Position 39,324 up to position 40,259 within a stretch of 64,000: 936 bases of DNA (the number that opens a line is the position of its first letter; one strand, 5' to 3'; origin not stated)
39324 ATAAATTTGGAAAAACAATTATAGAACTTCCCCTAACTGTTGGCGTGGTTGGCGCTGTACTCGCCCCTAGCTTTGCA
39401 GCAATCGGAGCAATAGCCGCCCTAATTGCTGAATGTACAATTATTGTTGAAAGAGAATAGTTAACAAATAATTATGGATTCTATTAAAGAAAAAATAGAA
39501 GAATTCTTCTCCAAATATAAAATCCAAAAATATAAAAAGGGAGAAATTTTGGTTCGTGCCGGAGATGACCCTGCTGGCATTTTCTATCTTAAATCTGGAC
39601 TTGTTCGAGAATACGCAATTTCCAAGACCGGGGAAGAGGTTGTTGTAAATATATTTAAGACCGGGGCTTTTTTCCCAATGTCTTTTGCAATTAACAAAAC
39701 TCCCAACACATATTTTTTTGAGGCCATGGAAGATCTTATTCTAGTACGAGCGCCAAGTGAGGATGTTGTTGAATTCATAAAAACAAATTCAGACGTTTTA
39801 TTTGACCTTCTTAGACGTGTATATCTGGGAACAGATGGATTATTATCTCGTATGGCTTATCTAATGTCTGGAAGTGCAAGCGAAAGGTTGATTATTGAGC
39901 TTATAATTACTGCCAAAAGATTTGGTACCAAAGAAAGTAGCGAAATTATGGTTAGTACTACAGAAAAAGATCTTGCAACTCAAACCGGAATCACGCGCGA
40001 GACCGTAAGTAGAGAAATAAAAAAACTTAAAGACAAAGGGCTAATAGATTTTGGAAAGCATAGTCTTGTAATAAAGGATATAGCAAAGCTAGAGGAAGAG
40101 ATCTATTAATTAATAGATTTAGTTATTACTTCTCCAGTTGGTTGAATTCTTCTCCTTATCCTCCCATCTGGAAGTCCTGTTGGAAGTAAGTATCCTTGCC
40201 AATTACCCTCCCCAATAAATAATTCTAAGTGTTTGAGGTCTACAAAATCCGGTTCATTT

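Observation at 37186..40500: Two TGTGA-N6-TCACT palindromes flanking a Crp/Fnr-family regulator gene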

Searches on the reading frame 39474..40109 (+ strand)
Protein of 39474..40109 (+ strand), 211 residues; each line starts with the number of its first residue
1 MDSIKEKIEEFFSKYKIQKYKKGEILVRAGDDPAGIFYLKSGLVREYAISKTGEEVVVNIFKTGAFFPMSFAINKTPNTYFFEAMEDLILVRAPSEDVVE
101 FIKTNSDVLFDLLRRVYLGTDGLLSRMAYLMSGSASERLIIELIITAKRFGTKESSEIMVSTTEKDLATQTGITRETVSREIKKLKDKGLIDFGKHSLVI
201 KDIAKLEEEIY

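Call 7: search_protein_families(library=pfam, proteins=[window:39474-40109:+], max_evalue=0.01)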
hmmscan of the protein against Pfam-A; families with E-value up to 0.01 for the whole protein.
window:39474-40109:+ (211 aa): 10 families
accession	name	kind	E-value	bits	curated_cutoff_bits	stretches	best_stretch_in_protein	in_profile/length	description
PF00027.35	cNMP_binding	-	1.4e-15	57.5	27.5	1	18-105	2-89/89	Cyclic nucleotide-binding domain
PF13545.12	HTH_Crp_2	-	3.2e-14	53.1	27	1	142-208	9-69/70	Crp-like helix-turn-helix domain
PF08279.18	HTH_11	-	1.5e-05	25.2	25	1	165-190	19-44/55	HTH domain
PF00325.26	Crp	-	2.6e-05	24.3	21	1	166-191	7-32/32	Bacterial regulatory proteins, crp family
PF12802.13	MarR_2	-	3.3e-05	24.4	27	1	165-193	24-52/61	MarR family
PF13412.12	HTH_24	-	9.7e-05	22.3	21.9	1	163-191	19-47/48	Winged helix-turn-helix DNA-binding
PF25213.1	HVO_A0261_N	-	0.00016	21.9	35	1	162-192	25-55/86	HVO_A0261 N-terminal domain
PF01047.28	MarR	-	0.00072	19.8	24.6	1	162-193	18-49/59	MarR family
PF13730.12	HTH_36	-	0.001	19.3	25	1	166-191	30-55/55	Helix-turn-helix domain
PF01022.26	HTH_5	-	0.0088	16.3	22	0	165-191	19-45/47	Bacterial regulatory protein, arsR family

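Call 10: find_encoding_contigs(protein=window:39474-40109:+, flank=10000, max_places=10)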
Protein window:39474-40109:+ (211 aa): 1 contig read that carries it; 1 place shown.
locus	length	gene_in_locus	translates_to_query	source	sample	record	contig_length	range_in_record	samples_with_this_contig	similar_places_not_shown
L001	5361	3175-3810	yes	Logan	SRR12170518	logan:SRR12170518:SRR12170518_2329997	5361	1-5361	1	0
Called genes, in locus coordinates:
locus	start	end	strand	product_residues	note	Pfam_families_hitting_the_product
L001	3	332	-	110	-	?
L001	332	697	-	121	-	-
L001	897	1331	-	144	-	PF08818:DUF1801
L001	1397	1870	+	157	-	PF23477:zf_Tbcl_2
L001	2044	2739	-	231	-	PF02517:Rce1-like (weak)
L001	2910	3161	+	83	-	PF14242:DUF4342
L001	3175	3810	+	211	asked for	PF00027:cNMP_binding, PF13545:HTH_Crp_2, PF08279:HTH_11 (faint)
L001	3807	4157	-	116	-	-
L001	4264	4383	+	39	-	-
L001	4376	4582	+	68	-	-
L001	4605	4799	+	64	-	-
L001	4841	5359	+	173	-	?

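Call 11: find_homologous_proteins(query=window:39474-40106:+, max_evalue=1e-10)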
Query window:39474-40106:+ (211 aa): 1211 proteins with E <= 1e-10 among 2098 candidates; the best 120 are listed.
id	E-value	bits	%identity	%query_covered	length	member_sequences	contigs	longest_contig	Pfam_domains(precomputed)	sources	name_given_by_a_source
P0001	1.8e-127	441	100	100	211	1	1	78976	PF08279.19,PF13545.13,PF00027.36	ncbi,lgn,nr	ncbi:MAG TPA: Crp/Fnr family transcriptional regulator [Patescibacteria group bacterium]|nr:Crp/Fnr 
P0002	1.2e-94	334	73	100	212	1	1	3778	PF13545.13,PF00027.36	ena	-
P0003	2.0e-93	330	74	100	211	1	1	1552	PF13545.13,PF00027.36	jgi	jgi:CRP/FNR family transcriptional regulator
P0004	2.9e-92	326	72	99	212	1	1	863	PF13545.13,PF00027.36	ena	-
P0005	3.3e-89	316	70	97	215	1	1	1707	PF13545.13,PF00027.36,PF00325.27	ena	-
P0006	2.4e-88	313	71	97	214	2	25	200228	PF13545.13,PF00027.36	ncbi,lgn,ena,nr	ncbi:MAG: hypothetical protein A3C30_01650 [Candidatus Levybacteria bacterium RIFCSPHIGHO2_02_FULL_4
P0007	1.2e-85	304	68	98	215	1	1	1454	PF13545.13,PF00027.36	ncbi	-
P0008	8.8e-84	298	68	97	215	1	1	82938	PF13545.13,PF00027.36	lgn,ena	-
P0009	1.8e-83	297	66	99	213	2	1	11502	PF08279.19,PF13545.13,PF00027.36,PF00325.27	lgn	-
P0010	1.2e-82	295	65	99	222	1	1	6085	PF13545.13,PF00027.36,PF00325.27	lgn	-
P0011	8.7e-82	292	63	100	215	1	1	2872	PF13545.13,PF00027.36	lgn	-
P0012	2.7e-81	290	64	94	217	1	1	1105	PF13545.13,PF00027.36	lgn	-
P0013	9.6e-81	288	63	98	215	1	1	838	PF13545.13,PF00027.36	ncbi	-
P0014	1.4e-80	288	64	100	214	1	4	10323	PF13545.13,PF00027.36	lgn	-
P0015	2.0e-80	287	64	100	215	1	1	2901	PF13545.13,PF00027.36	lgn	-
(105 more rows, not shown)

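Call 14: find_related_loci(query=A1, collection=genome_contigs, flank=10000)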
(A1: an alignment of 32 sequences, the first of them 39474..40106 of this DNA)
Query A1 (211 aa) in genome_contigs; peptide patterns used: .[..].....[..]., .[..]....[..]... (x = any residue, [..] = any of these).
139 stretches matched a pattern; 114 encode a relative of the query (tblastn E <= 1e-3); the best 80 are kept; 80 distinct loci.
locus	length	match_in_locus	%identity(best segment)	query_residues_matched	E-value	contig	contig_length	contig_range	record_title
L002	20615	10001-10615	71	6-210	1e-96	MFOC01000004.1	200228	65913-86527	MAG: Candidatus Levybacteria bacterium RIFCSPHIGHO2_02_FULL_40_18 rifcsphigho2_02_scaffold_244, whole genome shotgun seq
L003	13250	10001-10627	67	2-210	1e-93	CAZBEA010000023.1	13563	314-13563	MAG TPA_asm: uncultured Gammaproteobacteria bacterium isolate binchicken_co16_305 genome assembly, contig: NODE_7617_len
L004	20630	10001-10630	61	1-210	5e-87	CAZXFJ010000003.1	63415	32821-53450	MAG TPA_asm: uncultured Gammaproteobacteria bacterium isolate SRP292972_co1_15 genome assembly, contig: NODE_331_length_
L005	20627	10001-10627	61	2-210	1e-86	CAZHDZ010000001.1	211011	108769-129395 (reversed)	MAG TPA_asm: uncultured Gammaproteobacteria bacterium isolate SRP286056_co1_222 genome assembly, contig: NODE_27_length_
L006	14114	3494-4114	62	4-210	8e-86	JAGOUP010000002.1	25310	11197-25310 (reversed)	MAG: Candidatus Levyibacteriota bacterium isolate Gw_Eff_bin_508 Gw_Eff_3788_length_25310_cov_3.785927, whole genome sho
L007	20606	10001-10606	63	4-211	2e-84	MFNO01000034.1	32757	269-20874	MAG: Candidatus Levybacteria bacterium RIFCSPHIGHO2_01_FULL_38_26 rifcsphigho2_01_scaffold_7010, whole genome shotgun se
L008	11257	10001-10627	62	3-210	6e-84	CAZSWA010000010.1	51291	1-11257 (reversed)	MAG TPA_asm: uncultured Gammaproteobacteria bacterium isolate SRP272529_co1_257 genome assembly, contig: NODE_782_length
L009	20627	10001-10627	61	1-209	5e-83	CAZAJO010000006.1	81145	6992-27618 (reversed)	MAG TPA_asm: uncultured Gammaproteobacteria bacterium isolate SRP342105_co1_429 genome assembly, contig: NODE_370_length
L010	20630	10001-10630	57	1-210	2e-82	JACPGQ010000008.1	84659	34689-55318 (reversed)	MAG: Candidatus Levyibacteriota bacterium isolate NC_groundwater_392_Ag_B-0.1um_43_10 GD18-4_B1_scaffold_155196, whole g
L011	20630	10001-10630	61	1-210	9e-83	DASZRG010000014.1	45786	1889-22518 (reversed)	MAG TPA_asm: Patescibacteria group bacterium isolate SMAG_U6018 k141_67749, whole genome shotgun sequence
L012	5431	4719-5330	63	1-203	1e-82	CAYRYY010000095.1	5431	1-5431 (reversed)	MAG TPA_asm: uncultured Gammaproteobacteria bacterium isolate SRP286056_co1_491 genome assembly, contig: NODE_21928_leng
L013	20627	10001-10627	59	2-210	2e-82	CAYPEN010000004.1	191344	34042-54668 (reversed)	MAG TPA_asm: uncultured Gammaproteobacteria bacterium isolate SRP263991_co5_217 genome assembly, contig: NODE_112_length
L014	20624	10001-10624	59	2-210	3e-82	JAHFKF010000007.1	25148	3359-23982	MAG: Candidatus Levyibacteriota bacterium isolate nzgw403 NODE_1141_length_25149_cov_3.534002, whole genome shotgun sequ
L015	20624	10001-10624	60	3-210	2e-82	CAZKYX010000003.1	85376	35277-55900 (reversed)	MAG TPA_asm: uncultured Gammaproteobacteria bacterium isolate SRP286056_co1_17 genome assembly, contig: NODE_219_length_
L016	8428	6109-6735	59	2-210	5e-82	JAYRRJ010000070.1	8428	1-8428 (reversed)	MAG: Candidatus Levyibacteriota bacterium isolate XM1_ASGE3bin.27 k141_395553, whole genome shotgun sequence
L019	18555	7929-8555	58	2-210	6e-81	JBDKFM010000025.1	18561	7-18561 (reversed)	MAG: Candidatus Parcubacteria bacterium isolate farmington_2019_sw_WHONDRS-S19S_0053_A_bin.46 scaffold_0000864, whole ge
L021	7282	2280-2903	60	3-210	5e-81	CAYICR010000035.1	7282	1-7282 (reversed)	MAG TPA_asm: uncultured Gammaproteobacteria bacterium isolate ERP119705_co18_657 genome assembly, contig: NODE_13519_len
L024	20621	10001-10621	61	4-210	2e-79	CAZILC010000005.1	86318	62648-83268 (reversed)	MAG TPA_asm: uncultured Gammaproteobacteria bacterium isolate SRP200132_co1_59 genome assembly, contig: NODE_324_length_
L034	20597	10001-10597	59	3-200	5e-77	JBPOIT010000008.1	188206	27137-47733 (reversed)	MAG: Candidatus Levyibacteriota bacterium isolate MAG_784 c_000000578622, whole genome shotgun sequence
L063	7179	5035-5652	50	4-210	1e-65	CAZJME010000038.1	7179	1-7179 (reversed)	MAG TPA_asm: uncultured Candidatus Saccharibacteria bacterium isolate SRP135725_co1_616 genome assembly, contig: NODE_15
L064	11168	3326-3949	49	1-207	5e-65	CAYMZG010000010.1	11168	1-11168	MAG TPA_asm: uncultured Candidatus Saccharibacteria bacterium isolate SRP298887_co1_121 genome assembly, contig: NODE_63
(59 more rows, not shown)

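Call 27: search_solved_structures(query=A1, max_evalue=0.001, show_alignments=3)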
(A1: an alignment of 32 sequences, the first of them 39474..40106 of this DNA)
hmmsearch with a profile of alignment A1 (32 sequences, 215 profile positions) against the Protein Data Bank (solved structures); distinct sequences matched with E-value up to 0.001: 74 (the best 60 are shown).
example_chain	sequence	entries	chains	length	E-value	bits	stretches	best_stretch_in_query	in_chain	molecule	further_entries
8h3v_X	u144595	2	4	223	3.4e-19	72.4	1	30-208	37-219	NtcA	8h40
3la2_A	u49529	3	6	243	4.4e-19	72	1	30-208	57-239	Global nitrogen regulator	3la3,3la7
3h3z_A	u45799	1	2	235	1.6e-15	60.4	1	7-209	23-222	Cyclic nucleotide-binding protein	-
3fx3_A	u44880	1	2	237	1.7e-15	60.3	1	7-209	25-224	Cyclic nucleotide-binding protein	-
2xgx_A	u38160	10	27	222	3.1e-15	59.5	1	19-209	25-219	GLOBAL NITROGEN REGULATOR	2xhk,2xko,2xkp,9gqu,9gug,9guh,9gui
9qlt_A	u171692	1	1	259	1.6e-14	57.2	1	18-209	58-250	FNR type regulator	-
9qly_A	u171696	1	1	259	2.3e-14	56.6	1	18-209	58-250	FNR type regulator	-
8qto_A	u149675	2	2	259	4.3e-14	55.7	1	18-209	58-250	FNR type regulator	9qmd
9qll_A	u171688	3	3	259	4.3e-14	55.7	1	18-209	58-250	FNR type regulator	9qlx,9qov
5cvr_A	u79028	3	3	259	4.3e-14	55.7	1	18-209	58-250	FNR type regulator | FNR regulator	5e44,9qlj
9qmc_A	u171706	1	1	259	4.3e-14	55.7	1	18-209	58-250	FNR type regulator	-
4bh9_A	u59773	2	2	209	4.7e-14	55.6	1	9-202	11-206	cAMP-activated global transcriptional regulator CRP | CAMP RECEPTOR PROTEIN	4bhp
1hw5_A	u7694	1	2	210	1.4e-13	54.1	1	9-202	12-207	CATABOLITE GENE ACTIVATOR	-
4i02_A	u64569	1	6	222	1.7e-13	53.8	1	9-202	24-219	Catabolite gene activator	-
4i09_A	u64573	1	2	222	7.7e-13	51.6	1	9-202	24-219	Catabolite gene activator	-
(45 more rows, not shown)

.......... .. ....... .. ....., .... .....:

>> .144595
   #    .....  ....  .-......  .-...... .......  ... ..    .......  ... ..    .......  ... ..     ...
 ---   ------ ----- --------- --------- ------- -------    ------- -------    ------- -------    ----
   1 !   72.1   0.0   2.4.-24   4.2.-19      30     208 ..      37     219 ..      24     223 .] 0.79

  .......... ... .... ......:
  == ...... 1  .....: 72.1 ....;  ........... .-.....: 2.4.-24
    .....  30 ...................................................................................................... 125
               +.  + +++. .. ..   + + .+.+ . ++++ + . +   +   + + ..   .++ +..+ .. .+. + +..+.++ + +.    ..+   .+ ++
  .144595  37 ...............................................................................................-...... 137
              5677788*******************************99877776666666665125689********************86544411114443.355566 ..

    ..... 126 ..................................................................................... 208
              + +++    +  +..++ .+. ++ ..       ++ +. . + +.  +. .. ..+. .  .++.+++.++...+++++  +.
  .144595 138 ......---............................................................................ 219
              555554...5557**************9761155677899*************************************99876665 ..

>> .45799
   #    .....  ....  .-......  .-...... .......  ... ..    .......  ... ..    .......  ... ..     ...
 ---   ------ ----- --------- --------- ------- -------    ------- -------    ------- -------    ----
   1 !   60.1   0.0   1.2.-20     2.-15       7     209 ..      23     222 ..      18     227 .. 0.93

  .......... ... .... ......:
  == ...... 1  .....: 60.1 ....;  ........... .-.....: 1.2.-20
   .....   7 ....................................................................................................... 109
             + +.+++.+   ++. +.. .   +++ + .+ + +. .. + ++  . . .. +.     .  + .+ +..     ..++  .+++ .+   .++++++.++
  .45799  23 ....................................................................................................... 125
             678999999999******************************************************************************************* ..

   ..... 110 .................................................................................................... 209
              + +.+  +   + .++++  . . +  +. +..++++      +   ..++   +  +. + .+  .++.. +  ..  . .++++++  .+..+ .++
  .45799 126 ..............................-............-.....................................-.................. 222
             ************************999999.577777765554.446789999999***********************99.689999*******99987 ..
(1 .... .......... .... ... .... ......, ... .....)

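Call 28: search_protein_families(library=ncbifam, proteins=[window:39474-40109:+], max_evalue=0.001)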
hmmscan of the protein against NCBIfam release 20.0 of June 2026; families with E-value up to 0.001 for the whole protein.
window:39474-40109:+ (211 aa): 13 families
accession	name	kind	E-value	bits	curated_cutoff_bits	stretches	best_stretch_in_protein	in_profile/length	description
NF008365.0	PRK11161.1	subfamily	1.7e-13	50.4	228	1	19-207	51-240/250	fumarate/nitrate reduction transcriptional regulator Fnr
NF010499.0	PRK13918.1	equivalog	1.2e-12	47.8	274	1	19-208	16-199/205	CRP/FNR family transcriptional regulator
NF008732.0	PRK11753.1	equivalog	5e-12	45.7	266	1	4-200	12-210/214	cAMP-activated global transcriptional regulator CRP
TIGR03697.1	NtcA_cyano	equivalog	8.4e-11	42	244.95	1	29-207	7-189/193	global nitrogen regulator NtcA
NF050806.1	TransRegFixKCaul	equivalog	1.3e-09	37.7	300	1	16-206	24-210/215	transcriptional regulator FixK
NF052518.1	TransRegLdrP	equivalog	2.8e-08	34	300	1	19-209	3-187/195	transcriptional regulator LdrP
NF006901.0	PRK09392.1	equivalog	3.5e-08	33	211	1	13-206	28-217/236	transcriptional activator FtrB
NF045989.1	TransRegFnrLRhodb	equivalog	3.6e-07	29.7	300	1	78-209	96-234/245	transcriptional regulator FnrL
NF053664.1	TransRegPtrACyano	equivalog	4.6e-06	26.1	300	1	36-201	30-191/196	Crp/Fnr family transcriptional regulator PtrA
NF007707.0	PRK10402.1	subfamily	4.3e-05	23.2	180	1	14-98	30-114/226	transcriptional regulator YeiL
NF041163.2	encap_f2b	equivalog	5.4e-05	22.5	400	1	6-105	86-186/450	family 2B encapsulin nanocompartment shell protein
NF033788.1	HTH_metalloreg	subfamily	0.00076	19.2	55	0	165-194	29-58/77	metalloregulator ArsR/SmtB family transcription factor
TIGR01884.1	cas_HTH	subfamily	0.001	18.5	60.2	0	165-192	160-187/202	CRISPR-associated CARF protein Csa3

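Call 47: search_protein_families(library=pfam, proteins=[L005:14590-14955:+, L004:11100-11582:+, L064:4065-4613:+, L024:10646-11050:-, L005:11066-11551:+, L008:8899-9969:+, L019:7110-7841:-, L021:3017-3466:+, L034:11162-11725:+, L063:5664-6326:-], max_evalue=0.001)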
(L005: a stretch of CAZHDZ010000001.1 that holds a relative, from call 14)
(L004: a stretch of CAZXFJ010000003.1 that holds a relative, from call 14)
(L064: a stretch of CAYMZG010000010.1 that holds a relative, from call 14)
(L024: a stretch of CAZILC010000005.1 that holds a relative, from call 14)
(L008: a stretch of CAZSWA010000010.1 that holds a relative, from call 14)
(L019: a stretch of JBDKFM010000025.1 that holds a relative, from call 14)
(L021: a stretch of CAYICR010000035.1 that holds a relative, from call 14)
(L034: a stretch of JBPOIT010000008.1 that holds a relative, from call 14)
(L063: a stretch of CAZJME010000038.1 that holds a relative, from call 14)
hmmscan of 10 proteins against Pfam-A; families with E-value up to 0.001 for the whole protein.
L005:14590-14955:+ (121 aa): 4 families
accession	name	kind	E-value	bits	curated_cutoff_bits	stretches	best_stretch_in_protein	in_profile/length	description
PF07883.17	Cupin_2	-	3.4e-15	55.9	27.2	1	31-99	3-70/70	Cupin domain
PF02311.25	AraC_binding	-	2.9e-07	30.7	21.1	1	37-105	14-81/135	AraC-like ligand binding domain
PF06249.18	EutQ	-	0.00015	22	21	1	17-88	65-136/152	Ethanolamine utilisation protein EutQ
PF00190.28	Cupin_1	-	0.00015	21.8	22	1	43-102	50-116/151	Cupin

L004:11100-11582:+ (160 aa): 1 family
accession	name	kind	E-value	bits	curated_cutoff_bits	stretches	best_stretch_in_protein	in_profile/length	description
PF00582.32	Usp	-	2.4e-32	112.8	24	1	6-158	2-141/141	Universal stress protein family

L064:4065-4613:+ (182 aa): 1 family
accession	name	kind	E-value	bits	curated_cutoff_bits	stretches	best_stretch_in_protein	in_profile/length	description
PF14470.12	bPH_3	-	1.5e-07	32.2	23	1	73-133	2-66/95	Bacterial PH domain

L024:10646-11050:- (134 aa): 1 family
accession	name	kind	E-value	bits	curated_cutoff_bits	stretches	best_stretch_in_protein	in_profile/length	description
PF07884.19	VKOR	-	1.5e-20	74.1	27.5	1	9-128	2-134/134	Vitamin K epoxide reductase family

L005:11066-11551:+ (161 aa): 5 families
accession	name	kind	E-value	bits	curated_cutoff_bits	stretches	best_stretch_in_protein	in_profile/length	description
PF18854.6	baeRF_family10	-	9e-12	45.9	27.1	1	11-128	9-126/143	Bacterial archaeo-eukaryotic release factor family 10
PF03464.20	eRF1_2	-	7.1e-05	23.6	27.1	1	18-103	2-86/133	eRF1 domain 2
PF18844.6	baeRF_family2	-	7.1e-05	23.4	26.9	1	18-122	2-104/149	Bacterial archaeo-eukaryotic release factor family 2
PF18846.6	baeRF_family5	-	0.00015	22.4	27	1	57-127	50-120/132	Bacterial archaeo-eukaryotic release factor family 5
PF18859.6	acVLRF1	-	0.00025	21.7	27.1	1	19-141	3-121/130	Actinobacteria/chloroflexi VLRF1 release factor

L008:8899-9969:+ (356 aa): 4 families
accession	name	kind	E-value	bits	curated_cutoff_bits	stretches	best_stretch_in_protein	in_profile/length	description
PF02518.31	HATPase_c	-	4.3e-27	95.2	26.4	1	239-349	1-109/111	Histidine kinase-, DNA gyrase B-, and HSP90-like ATPase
PF00512.31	HisKA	-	1.9e-14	53.9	26.9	1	128-194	1-64/66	His Kinase A (phospho-acceptor) domain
PF13493.11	DUF4118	-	6.1e-11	42.5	28.4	1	27-121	1-96/107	Domain of unknown function (DUF4118)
PF13581.12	HATPase_c_2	-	0.00078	19.9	27.4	0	244-324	32-109/127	Histidine kinase-like ATPase domain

L019:7110-7841:- (243 aa): 1 family
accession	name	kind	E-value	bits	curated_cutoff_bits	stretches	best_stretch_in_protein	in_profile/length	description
PF01988.24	VIT1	-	4.1e-69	233.1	28.1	1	28-236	1-214/214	VIT family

L021:3017-3466:+ (149 aa): 0 families

L034:11162-11725:+ (187 aa): 1 family
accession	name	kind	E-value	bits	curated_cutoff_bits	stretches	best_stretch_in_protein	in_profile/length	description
PF03703.20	bPH_2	-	2.6e-06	28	22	1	86-135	6-55/78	Bacterial PH domain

L063:5664-6326:- (220 aa): 1 family
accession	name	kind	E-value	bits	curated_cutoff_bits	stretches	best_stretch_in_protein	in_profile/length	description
PF00581.25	Rhodanese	-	4.1e-14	53.3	22.2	1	73-174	2-101/102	Rhodanese-like domain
